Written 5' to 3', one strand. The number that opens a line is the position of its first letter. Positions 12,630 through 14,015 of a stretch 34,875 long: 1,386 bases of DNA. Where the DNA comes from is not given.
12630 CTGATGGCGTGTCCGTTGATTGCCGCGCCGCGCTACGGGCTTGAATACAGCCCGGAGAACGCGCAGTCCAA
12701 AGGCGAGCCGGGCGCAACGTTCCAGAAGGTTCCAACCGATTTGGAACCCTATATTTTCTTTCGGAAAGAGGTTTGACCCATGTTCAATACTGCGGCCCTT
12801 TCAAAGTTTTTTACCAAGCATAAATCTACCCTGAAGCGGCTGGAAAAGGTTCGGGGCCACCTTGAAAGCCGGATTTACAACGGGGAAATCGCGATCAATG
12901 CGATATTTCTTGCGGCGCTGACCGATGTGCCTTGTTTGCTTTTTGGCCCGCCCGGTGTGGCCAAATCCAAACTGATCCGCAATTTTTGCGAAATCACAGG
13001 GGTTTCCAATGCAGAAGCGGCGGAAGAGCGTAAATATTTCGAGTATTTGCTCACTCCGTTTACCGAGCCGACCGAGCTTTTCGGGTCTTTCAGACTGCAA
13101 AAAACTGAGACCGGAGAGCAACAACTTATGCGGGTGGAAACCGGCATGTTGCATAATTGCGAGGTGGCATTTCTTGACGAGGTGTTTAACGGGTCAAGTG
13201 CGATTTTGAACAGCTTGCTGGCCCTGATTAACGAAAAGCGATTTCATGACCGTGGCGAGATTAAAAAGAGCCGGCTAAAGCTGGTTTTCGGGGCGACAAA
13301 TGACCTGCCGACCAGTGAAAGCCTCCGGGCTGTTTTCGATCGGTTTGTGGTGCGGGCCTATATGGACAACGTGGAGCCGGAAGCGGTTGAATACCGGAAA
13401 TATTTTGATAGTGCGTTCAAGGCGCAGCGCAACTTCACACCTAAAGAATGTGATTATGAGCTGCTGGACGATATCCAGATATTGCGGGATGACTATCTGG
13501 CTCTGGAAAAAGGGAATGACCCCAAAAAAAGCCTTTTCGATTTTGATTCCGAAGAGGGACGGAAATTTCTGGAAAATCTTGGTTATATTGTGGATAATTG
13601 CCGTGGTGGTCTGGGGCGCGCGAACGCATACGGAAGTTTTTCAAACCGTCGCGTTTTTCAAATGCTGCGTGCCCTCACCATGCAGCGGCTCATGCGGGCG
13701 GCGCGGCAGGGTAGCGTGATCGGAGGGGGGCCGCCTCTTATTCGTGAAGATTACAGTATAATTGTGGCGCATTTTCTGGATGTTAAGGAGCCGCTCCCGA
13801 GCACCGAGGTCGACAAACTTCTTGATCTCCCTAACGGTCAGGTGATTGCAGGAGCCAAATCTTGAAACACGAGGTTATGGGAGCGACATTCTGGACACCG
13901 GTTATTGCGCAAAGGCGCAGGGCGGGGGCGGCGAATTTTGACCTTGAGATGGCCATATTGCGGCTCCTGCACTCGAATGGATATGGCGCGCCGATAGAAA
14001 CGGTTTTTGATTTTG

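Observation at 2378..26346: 24-kb, 14-gene operon combining ESCRT-III/Vps4-like, RavA-like, papain-like protease and giant envelope protein genes: candidate undescribed system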

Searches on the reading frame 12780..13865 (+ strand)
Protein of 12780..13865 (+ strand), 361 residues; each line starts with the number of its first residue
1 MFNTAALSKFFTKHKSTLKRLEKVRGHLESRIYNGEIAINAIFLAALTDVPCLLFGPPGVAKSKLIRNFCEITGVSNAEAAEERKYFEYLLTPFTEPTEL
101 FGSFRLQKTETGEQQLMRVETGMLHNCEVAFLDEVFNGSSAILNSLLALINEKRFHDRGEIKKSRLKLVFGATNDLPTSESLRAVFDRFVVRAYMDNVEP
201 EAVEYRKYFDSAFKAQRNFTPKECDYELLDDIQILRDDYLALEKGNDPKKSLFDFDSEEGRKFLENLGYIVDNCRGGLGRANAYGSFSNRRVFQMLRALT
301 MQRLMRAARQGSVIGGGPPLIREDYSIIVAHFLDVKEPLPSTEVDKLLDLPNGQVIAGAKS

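Call 3: search_protein_families(library=pfam, proteins=[window:12780-13865:+], max_evalue=0.01)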
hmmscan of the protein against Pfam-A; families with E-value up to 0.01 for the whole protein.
window:12780-13865:+ (361 aa): 3 families
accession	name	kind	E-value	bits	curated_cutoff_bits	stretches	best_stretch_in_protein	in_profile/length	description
PF20030.5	bpMoxR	-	7.3e-47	159.5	27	1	20-204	2-175/205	MoxR domain in the MoxR-vWA-beta-propeller ternary systems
PF07728.20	AAA_5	-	1.2e-20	74.4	22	1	52-189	2-139/139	AAA domain (dynein-related subfamily)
PF14555.12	UBA_4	-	0.0058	16.8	21.8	0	65-81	3-19/43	UBA-like domain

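Call 5: search_protein_families(library=padloc, proteins=[window:12780-13865:+], max_evalue=0.01)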
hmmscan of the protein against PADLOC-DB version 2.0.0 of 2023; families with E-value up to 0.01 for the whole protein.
window:12780-13865:+ (361 aa): 2 families
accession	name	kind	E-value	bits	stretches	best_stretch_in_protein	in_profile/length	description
PDLC01993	RtcR--CARF_AAA_HTH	-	0.00069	16.2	1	39-177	193-331/523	-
PDLC01994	RtcR_PspF1--CARF_AAA_HTH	-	0.0013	15.9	1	45-187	178-310/468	-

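Call 6: search_protein_families(library=ncbifam, proteins=[window:12780-13865:+], max_evalue=0.01)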
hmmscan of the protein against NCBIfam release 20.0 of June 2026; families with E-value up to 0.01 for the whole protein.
window:12780-13865:+ (361 aa): 2 families
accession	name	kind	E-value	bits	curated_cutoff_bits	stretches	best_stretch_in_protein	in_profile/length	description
NF010054.0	PRK13531.1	equivalog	5.1e-34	118.2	681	1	18-218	8-199/498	ATPase RavA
TIGR00764.1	lon_rel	equivalog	0.0092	14.6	516.6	0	115-164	204-255/608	ATP-dependent protease LonB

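Call 45: find_homologous_proteins(query=window:12780-13865:+, max_evalue=1e-20)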
Query window:12780-13865:+ (361 aa): 1360 proteins with E <= 1e-20 among 5590 candidates; the best 120 are listed.
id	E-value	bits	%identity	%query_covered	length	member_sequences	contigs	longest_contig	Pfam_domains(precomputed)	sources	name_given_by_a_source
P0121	5.0e-234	794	98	100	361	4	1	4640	PF20030.6,PF07728.21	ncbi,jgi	-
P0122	6.7e-196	668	84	100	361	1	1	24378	PF20030.6,PF07728.21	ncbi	-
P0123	1.3e-179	615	77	100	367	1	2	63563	PF20030.6,PF07728.21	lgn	-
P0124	3.5e-178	610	75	100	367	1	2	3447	PF20030.6,PF07728.21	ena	-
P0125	9.8e-122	424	57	99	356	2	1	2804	PF20030.6,PF07728.21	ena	-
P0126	5.6e-117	409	56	98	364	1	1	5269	PF20030.6,PF07728.21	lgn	-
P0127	4.0e-112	393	54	99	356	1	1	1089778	PF20030.6,PF07728.21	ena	-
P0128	8.4e-104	365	53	97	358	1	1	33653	PF20030.6,PF07728.21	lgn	-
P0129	1.3e-102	362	53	94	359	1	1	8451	PF20030.6,PF07728.21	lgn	-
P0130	2.8e-99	351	50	100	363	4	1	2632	PF20030.6,PF07728.21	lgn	-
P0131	3.0e-97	344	52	94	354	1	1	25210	PF20030.6,PF07728.21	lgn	-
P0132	5.6e-96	340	49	98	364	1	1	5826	PF20030.6,PF07728.21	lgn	-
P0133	2.8e-95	337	49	98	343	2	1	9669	PF20030.6,PF07728.21,PF01078.28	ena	-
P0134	2.0e-94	335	49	97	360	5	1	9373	PF20030.6,PF07728.21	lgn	-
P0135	2.5e-87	311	47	100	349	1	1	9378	PF20030.6,PF07728.21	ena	-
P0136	2.2e-85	305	47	95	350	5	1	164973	PF20030.6,PF00004.36,PF07728.21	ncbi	-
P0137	4.1e-72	261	42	98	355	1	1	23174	PF20030.6,PF07728.21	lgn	-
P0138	4.9e-65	238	38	95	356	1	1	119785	PF20030.6,PF07728.21,PF01078.28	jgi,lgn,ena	-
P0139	2.0e-61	226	39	97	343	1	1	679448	PF20030.6,PF07728.21,PF01078.28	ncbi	-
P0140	6.0e-61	224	38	96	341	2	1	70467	PF20030.6,PF07728.21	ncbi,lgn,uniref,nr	ncbi:AAA family ATPase [Azospirillum brasilense]|uniref:AAA family ATPase n=1 Tax=Azospirillum brasi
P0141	1.9e-60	223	39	97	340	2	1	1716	PF20030.6,PF07728.21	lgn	-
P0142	7.0e-59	218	37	96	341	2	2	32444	PF20030.6,PF07728.21,PF01078.28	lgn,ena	-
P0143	2.0e-57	213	36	96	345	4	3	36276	PF20030.6,PF07728.21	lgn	-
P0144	5.6e-57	211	39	86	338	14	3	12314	PF20030.6,PF00004.36,PF07728.21,PF13191.13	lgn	-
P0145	7.3e-57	211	42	84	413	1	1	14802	PF20030.6,PF07728.21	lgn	-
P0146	8.6e-57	211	39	85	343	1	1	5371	PF20030.6,PF13401.13,PF07728.21,PF13191.13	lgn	-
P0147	2.2e-56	209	38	94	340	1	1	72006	PF20030.6,PF07728.21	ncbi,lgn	-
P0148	1.3e-55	207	38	97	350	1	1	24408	PF20030.6,PF07728.21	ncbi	ncbi:MAG: hypothetical protein Alpg2KO_28250 [Alphaproteobacteria bacterium]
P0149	1.4e-55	207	39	93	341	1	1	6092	PF20030.6,PF07728.21,PF01078.28,PF13191.13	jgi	jgi:MoxR-like ATPase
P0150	1.6e-55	207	37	96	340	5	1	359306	PF20030.6,PF07728.21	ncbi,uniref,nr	ncbi:AAA domain-containing protein [Niveispirillum sp. SYP-B3756]|uniref:AAA family ATPase n=1 Tax=N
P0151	1.9e-55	206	38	93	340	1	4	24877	PF20030.6,PF07728.21,PF13191.13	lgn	-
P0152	3.7e-55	205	37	96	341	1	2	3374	PF20030.6,PF07728.21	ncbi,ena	-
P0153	7.9e-55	204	37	96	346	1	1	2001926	PF20030.6,PF07728.21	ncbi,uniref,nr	ncbi:AAA family ATPase [Azospirillum canadense]|uniref:AAA family ATPase n=1 Tax=Azospirillum canade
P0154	8.3e-55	204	39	93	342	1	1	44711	PF20030.6,PF07728.21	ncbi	ncbi:AAA family ATPase [Azospirillum sp. sgz302134]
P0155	1.5e-54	203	38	93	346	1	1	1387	PF20030.6,PF07728.21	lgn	-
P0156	1.7e-54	203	38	86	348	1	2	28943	PF20030.6,PF07728.21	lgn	-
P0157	1.9e-54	203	39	88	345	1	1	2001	PF20030.6,PF00004.36,PF07728.21,PF01078.28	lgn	-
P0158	2.3e-54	203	38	93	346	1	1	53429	PF20030.6,PF07728.21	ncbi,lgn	ncbi:MAG: AAA family ATPase [Chloroflexota bacterium]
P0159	2.8e-54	203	37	88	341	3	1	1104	PF20030.6,PF07728.21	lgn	-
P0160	3.2e-54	202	39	86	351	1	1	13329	PF20030.6,PF07728.21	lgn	-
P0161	3.4e-54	202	34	97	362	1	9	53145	PF20030.6,PF07728.21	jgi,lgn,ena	-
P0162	5.0e-54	202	38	88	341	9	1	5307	PF20030.6,PF00004.36,PF07728.21,PF01078.28,PF13191.13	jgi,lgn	jgi:MoxR-like ATPase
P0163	5.3e-54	202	38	96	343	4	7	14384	PF20030.6,PF07728.21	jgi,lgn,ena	-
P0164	7.1e-54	201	38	93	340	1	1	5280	PF20030.6,PF07728.21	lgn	-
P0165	7.4e-54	201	38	98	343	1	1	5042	PF20030.6,PF07728.21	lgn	-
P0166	8.7e-54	201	38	85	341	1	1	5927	PF20030.6,PF07728.21,PF01078.28,PF13191.13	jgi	jgi:MoxR-like ATPase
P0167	9.9e-54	201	44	66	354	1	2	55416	PF20030.6,PF07728.21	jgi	jgi:MoxR-like ATPase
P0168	1.1e-53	201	40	82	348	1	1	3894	PF20030.6,PF07728.21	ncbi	-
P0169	1.3e-53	200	35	93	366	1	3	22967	PF20030.6,PF07728.21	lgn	-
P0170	1.7e-53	200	38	96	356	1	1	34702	PF20030.6,PF07728.21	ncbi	-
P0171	1.7e-53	200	37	98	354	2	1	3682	PF20030.6,PF07728.21,PF01078.28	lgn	-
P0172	1.8e-53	200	37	87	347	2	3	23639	PF20030.6,PF07728.21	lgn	-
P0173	1.9e-53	200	37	93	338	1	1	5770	PF20030.6,PF07728.21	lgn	-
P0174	2.0e-53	200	36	97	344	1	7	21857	PF20030.6,PF00158.33,PF00004.36,PF07728.21,PF01078.28,PF13191.13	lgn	-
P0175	2.2e-53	200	37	94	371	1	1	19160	PF20030.6,PF07728.21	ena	-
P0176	2.4e-53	199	37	97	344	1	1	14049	PF20030.6,PF07728.21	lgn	-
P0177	3.3e-53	199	37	96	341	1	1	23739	PF20030.6,PF07728.21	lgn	-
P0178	4.4e-53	199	39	85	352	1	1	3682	PF20030.6,PF07728.21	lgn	-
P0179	4.4e-53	199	37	85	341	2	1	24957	PF20030.6,PF07728.21,PF01078.28,PF13191.13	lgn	-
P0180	4.5e-53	199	38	93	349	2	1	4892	PF20030.6,PF07728.21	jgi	jgi:MoxR-like ATPase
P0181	4.9e-53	198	39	86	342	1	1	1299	PF20030.6,PF07728.21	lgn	-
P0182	5.1e-53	198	36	91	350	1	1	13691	PF20030.6,PF07728.21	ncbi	-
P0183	5.1e-53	198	37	93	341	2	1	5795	PF20030.6,PF07728.21,PF01078.28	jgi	jgi:MoxR-like ATPase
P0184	5.2e-53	198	36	93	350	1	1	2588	PF20030.6,PF07728.21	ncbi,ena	-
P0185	5.6e-53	198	38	86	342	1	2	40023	PF20030.6,PF07728.21,PF01078.28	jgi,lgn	-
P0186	5.7e-53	198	40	68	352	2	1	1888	PF20030.6,PF07728.21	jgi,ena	-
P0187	5.9e-53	198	38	85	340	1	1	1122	PF20030.6,PF07728.21,PF01078.28,PF13191.13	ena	-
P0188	7.3e-53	198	37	93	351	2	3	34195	PF20030.6,PF07728.21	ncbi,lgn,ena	-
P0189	1.1e-52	197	36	97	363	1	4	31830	PF20030.6,PF07728.21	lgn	-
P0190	1.1e-52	197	36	93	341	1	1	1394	PF20030.6,PF00004.36,PF07728.21,PF13191.13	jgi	jgi:MoxR-like ATPase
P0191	1.1e-52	197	36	97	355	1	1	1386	PF20030.6,PF07728.21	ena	-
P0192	1.2e-52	197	38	93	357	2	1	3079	PF20030.6,PF07728.21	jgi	jgi:MoxR-like ATPase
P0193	1.4e-52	197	34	96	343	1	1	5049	PF20030.6,PF07728.21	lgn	-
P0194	1.6e-52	197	37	88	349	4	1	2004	PF20030.6,PF07728.21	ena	-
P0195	1.6e-52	197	36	97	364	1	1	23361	PF20030.6,PF07728.21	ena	-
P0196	1.6e-52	197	38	85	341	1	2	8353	PF20030.6,PF07728.21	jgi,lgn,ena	-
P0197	1.8e-52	197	41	85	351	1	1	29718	PF20030.6,PF07728.21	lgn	-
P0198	2.0e-52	196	36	96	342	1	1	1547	PF20030.6,PF07728.21,PF01078.28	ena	-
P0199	2.1e-52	196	37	94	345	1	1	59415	PF20030.6,PF07728.21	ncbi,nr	ncbi:MAG TPA: AAA family ATPase [Acidobacteriota bacterium]|nr:AAA family ATPase [Acidobacteriota ba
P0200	2.6e-52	196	43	63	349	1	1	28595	PF20030.6,PF07728.21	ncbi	-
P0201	2.6e-52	196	38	89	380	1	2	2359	PF20030.6,PF07728.21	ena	-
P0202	2.7e-52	196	36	93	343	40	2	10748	PF20030.6,PF07728.21,PF01078.28,PF13191.13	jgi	jgi:MoxR-like ATPase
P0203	3.3e-52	196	35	98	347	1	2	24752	PF20030.6,PF07728.21,PF13191.13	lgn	-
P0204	4.1e-52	195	39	85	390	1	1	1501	PF20030.6,PF07728.21,PF01078.28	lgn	-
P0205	4.3e-52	195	38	85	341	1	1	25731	PF20030.6,PF07728.21,PF01078.28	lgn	-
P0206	4.9e-52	195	36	87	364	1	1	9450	PF20030.6,PF07728.21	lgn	-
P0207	6.8e-52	195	36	93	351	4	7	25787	PF20030.6,PF07726.18,PF07728.21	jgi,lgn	jgi:MoxR-like ATPase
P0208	6.8e-52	195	37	94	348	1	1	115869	PF20030.6,PF00158.33,PF00004.36,PF07728.21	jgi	-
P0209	6.9e-52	195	36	93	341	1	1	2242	PF20030.6,PF07728.21,PF01078.28,PF13191.13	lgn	-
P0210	7.4e-52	195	34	93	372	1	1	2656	PF20030.6,PF07728.21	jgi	jgi:MoxR-like ATPase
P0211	7.9e-52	194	37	88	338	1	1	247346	PF20030.6,PF00158.33,PF00004.36,PF07728.21,PF01078.28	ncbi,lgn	-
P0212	8.9e-52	194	37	93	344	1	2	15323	PF20030.6,PF07728.21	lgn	-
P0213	9.6e-52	194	36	93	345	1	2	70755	PF20030.6,PF07728.21,PF01078.28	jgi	-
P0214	9.9e-52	194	38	93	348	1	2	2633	PF20030.6,PF07728.21,PF01078.28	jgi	-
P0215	1.2e-51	194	38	95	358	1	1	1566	PF20030.6,PF07728.21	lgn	-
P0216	1.4e-51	194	35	94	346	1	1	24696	PF20030.6,PF07728.21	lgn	-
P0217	1.7e-51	193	34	96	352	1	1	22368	PF20030.6,PF00004.36,PF13401.13,PF07728.21,PF01078.28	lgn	-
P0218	2.0e-51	193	36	94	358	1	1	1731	PF20030.6,PF07728.21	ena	-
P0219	2.1e-51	193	37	85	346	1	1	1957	PF20030.6,PF07728.21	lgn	-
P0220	2.2e-51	193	35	99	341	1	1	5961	PF20030.6,PF07728.21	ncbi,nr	ncbi:MAG: MoxR family ATPase [bacterium]|nr:MoxR family ATPase [bacterium]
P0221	2.3e-51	193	36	97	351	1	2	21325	PF20030.6,PF07728.21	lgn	-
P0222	2.4e-51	193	36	93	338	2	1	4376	PF20030.6,PF07728.21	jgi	-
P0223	2.4e-51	193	36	93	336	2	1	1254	PF20030.6,PF07728.21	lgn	-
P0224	2.5e-51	193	35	93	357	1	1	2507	PF20030.6,PF07728.21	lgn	-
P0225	3.7e-51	192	38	85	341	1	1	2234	PF20030.6,PF07728.21,PF01078.28,PF13191.13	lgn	-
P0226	4.6e-51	192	37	98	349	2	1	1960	PF20030.6,PF07728.21,PF01078.28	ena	-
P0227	4.7e-51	192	37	93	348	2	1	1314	PF20030.6,PF07728.21,PF01078.28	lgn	-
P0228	4.8e-51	192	36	93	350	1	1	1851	PF20030.6,PF07728.21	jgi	-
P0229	5.8e-51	192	36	93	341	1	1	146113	PF20030.6,PF07728.21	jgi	jgi:MoxR-like ATPase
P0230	6.8e-51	191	37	88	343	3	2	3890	PF20030.6,PF00004.36,PF07728.21,PF01078.28,PF13191.13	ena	-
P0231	7.4e-51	191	38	90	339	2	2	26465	PF20030.6,PF07728.21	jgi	jgi:Mg-chelatase subunit ChlI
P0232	8.2e-51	191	37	86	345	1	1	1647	PF20030.6,PF07728.21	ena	-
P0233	8.4e-51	191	37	93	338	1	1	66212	PF20030.6,PF07728.21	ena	-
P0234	1.1e-50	191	36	98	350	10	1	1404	PF20030.6,PF07728.21,PF01078.28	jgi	-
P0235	1.1e-50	191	35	93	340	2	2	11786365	PF20030.6,PF07728.21,PF01078.28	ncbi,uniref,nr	ncbi:AAA family ATPase [Sulfidibacter corallicola]|uniref:AAA family ATPase n=1 Tax=Sulfidibacter co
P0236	1.1e-50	191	36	93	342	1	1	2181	PF20030.6,PF00004.36,PF07728.21,PF01078.28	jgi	jgi:MoxR-like ATPase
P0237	1.2e-50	191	36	93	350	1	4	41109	PF20030.6,PF07728.21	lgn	-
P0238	1.3e-50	191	38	96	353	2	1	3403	PF20030.6,PF07728.21,PF01078.28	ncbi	-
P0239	1.3e-50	190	35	93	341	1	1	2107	PF20030.6,PF07728.21,PF01078.28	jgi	jgi:MoxR-like ATPase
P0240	1.4e-50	190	36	93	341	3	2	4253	PF20030.6,PF07728.21,PF01078.28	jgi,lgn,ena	-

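Call 46: find_encoding_contigs(protein=P0127, flank=10000, max_places=1)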
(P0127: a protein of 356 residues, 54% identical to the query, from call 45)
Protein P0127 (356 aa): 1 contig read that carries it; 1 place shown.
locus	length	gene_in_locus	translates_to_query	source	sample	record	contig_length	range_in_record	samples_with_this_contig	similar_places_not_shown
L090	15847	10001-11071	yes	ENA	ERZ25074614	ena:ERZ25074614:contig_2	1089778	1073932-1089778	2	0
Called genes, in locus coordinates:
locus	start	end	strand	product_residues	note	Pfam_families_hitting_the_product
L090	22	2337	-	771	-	PF02254:TrkA_N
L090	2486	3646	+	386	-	PF13676:TIR_2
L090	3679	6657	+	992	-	-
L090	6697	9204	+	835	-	-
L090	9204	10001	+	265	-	-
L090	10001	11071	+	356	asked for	PF20030:bpMoxR, PF07728:AAA_5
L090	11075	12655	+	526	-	-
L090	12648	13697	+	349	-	PF13180:PDZ_2, PF00595:PDZ (weak), PF17820:PDZ_6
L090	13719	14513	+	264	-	PF01066:CDP-OH_P_transf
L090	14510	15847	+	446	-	?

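Call 47: find_encoding_contigs(protein=P0136, flank=10000, max_places=1)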
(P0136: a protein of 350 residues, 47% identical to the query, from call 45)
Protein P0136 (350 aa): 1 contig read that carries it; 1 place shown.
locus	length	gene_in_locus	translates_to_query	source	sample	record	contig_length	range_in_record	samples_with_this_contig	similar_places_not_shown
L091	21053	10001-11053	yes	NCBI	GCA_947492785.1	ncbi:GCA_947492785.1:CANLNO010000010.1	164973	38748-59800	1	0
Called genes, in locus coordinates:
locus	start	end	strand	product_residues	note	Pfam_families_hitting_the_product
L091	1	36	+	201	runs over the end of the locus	PF04752:ChaC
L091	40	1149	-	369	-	-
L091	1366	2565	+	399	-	-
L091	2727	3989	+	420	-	PF12770:CHAT (weak)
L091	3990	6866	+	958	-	-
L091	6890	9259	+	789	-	-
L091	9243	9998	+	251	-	-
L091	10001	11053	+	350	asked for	PF20030:bpMoxR, PF00004:AAA (weak), PF07728:AAA_5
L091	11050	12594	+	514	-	-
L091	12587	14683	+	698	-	-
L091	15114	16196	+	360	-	-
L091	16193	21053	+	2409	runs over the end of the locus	-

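Call 48: find_encoding_contigs(protein=P0128, flank=10000, max_places=1)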
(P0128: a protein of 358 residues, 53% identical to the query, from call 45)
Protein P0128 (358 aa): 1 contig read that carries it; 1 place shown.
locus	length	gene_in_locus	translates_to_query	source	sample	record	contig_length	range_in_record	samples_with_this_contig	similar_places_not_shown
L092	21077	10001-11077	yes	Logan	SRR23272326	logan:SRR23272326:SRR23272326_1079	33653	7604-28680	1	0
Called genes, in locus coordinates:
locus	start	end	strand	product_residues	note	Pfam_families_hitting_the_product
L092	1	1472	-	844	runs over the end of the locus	-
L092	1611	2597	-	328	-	-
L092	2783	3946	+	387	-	PF13676:TIR_2 (weak)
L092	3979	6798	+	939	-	-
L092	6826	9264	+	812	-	-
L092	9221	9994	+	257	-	-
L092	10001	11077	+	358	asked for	PF20030:bpMoxR, PF07728:AAA_5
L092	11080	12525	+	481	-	-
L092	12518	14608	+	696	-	-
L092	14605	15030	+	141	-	-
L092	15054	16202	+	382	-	-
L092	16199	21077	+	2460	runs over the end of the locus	-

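Call 52: search_protein_families(library=pfam, proteins=[L090:2486-3646:+, L091:2727-3989:+, L092:2783-3946:+], max_evalue=0.1)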
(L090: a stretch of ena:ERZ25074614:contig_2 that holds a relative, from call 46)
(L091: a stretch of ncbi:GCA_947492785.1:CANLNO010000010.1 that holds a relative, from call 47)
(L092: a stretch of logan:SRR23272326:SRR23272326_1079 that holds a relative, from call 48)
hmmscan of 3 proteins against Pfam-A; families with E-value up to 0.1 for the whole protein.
L090:2486-3646:+ (386 aa): 2 families
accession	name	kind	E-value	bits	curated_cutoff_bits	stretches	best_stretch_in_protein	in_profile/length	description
PF13676.11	TIR_2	-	6.5e-10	40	28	1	5-118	1-101/122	TIR domain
PF01582.25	TIR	-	0.0017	18.7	21.3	1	23-95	16-85/179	TIR domain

L091:2727-3989:+ (420 aa): 1 family
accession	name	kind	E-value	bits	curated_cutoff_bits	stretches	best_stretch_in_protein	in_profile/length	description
PF12770.12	CHAT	-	1.3e-05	25.3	24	1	50-172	123-262/289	CHAT domain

L092:2783-3946:+ (387 aa): 2 families
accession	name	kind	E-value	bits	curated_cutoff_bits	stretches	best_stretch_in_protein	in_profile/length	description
PF13676.11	TIR_2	-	5.8e-06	27.2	28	1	23-93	9-77/122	TIR domain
PF01582.25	TIR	-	0.068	13.4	21.3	0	47-90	36-79/179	TIR domain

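Call 93: find_encoding_contigs(protein=P0140, flank=10000, max_places=1)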
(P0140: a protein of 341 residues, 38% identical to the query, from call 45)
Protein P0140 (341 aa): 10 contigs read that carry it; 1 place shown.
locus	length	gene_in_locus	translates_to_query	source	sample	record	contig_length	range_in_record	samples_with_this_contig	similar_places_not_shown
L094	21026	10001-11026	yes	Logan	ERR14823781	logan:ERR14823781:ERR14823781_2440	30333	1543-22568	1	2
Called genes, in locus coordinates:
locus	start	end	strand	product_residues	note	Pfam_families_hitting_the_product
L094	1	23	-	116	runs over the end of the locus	-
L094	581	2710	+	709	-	-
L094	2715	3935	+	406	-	PF20030:bpMoxR (weak), PF07726:AAA_3, PF07728:AAA_5, PF07726:AAA_3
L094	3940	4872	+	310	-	PF01882:DUF58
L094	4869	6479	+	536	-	-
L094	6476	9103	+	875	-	PF00092:VWA (faint), PF13768:VWA_3 (faint), PF13519:VWA_2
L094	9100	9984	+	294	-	-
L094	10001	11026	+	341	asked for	PF20030:bpMoxR, PF07728:AAA_5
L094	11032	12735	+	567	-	-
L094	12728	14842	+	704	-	-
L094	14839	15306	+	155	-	-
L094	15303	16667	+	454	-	-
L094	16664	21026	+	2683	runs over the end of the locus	-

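Call 109: find_encoding_contigs(protein=P0137, flank=10000, max_places=1)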
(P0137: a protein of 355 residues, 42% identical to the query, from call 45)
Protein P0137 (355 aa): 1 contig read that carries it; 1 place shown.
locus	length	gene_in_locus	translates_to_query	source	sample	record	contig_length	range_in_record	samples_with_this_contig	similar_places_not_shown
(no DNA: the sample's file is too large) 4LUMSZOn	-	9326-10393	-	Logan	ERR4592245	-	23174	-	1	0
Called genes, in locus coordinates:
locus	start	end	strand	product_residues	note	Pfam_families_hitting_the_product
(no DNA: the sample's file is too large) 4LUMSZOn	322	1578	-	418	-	-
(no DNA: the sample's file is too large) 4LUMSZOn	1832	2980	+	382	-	PF13676:TIR_2 (weak)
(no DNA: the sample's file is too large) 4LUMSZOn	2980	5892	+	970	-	-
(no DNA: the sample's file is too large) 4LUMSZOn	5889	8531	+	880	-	-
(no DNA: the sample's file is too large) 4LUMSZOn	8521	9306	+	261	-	-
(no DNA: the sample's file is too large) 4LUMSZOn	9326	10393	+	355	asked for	PF20030:bpMoxR, PF07728:AAA_5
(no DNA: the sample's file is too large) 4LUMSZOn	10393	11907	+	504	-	-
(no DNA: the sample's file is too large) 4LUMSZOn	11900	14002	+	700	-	-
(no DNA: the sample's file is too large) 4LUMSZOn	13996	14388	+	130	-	-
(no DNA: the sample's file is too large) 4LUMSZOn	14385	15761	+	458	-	-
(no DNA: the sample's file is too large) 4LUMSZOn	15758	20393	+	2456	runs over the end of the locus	-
